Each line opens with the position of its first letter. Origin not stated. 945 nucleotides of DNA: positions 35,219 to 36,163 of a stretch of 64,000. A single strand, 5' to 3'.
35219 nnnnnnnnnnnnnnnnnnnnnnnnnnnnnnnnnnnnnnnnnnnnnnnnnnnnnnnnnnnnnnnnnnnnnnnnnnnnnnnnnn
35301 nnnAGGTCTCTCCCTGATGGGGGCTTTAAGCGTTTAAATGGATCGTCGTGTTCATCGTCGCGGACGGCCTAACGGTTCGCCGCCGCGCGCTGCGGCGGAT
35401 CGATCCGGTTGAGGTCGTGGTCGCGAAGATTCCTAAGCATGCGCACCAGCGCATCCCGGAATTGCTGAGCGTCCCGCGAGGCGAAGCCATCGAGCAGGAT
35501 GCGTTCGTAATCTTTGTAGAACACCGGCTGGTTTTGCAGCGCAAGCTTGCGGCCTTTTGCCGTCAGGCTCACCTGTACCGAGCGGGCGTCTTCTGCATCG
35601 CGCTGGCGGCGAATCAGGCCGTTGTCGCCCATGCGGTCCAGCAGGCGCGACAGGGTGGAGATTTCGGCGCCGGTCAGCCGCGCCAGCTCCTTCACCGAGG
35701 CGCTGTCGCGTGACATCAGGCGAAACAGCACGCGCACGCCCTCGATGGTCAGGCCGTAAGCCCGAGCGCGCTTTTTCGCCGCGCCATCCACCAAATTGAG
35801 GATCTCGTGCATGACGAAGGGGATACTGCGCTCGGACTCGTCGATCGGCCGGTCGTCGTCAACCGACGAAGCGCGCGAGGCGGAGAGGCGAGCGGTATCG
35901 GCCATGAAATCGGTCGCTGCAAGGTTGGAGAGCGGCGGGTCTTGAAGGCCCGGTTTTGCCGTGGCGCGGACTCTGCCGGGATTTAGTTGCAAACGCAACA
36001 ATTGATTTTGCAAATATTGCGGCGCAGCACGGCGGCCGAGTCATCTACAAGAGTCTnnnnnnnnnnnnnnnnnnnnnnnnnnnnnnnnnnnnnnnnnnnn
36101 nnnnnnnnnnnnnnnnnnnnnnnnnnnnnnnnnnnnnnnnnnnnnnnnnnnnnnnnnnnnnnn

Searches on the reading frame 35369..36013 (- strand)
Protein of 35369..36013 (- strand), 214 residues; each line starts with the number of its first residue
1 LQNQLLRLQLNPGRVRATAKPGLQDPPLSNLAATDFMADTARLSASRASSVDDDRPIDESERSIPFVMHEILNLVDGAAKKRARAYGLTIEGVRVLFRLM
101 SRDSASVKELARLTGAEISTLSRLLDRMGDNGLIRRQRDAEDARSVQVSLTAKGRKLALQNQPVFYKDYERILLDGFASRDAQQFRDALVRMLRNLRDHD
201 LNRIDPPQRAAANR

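Call 14: search_protein_families(library=pfam, proteins=[window:35369-36013:-])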
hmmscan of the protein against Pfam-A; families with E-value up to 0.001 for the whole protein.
window:35369-36013:- (214 aa): 10 families
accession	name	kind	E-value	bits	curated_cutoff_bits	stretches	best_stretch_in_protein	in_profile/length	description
PF01047.28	MarR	-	1.4e-12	47.8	24.6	1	88-146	1-59/59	MarR family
PF22381.2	Staph_reg_Sar_Rot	-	4.6e-10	39.9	27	1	84-157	8-81/85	Transcriptional regulator SarA/Rot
PF12802.13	MarR_2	-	5.4e-10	39.7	27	1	86-145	1-61/61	MarR family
PF13463.12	HTH_27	-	1.9e-06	28.4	22.2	1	100-154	14-68/68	Winged helix DNA-binding domain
PF01978.25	TrmB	-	3.4e-05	24.1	25.6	1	85-139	3-57/68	Sugar-specific transcriptional regulator TrmB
PF09339.16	HTH_IclR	-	0.0002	21.5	22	1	92-137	5-51/52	IclR helix-turn-helix domain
PF13545.12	HTH_Crp_2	-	0.00021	21.6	27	1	105-138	23-57/70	Crp-like helix-turn-helix domain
PF13601.12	HTH_34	-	0.00031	21.3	27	1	95-158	5-69/80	Winged helix DNA-binding domain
PF13412.12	HTH_24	-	0.00052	20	21.9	0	94-135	7-48/48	Winged helix-turn-helix DNA-binding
PF25212.1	HVO_A0114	-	0.00086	19.5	27.6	0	89-141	21-73/84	HVO_A0114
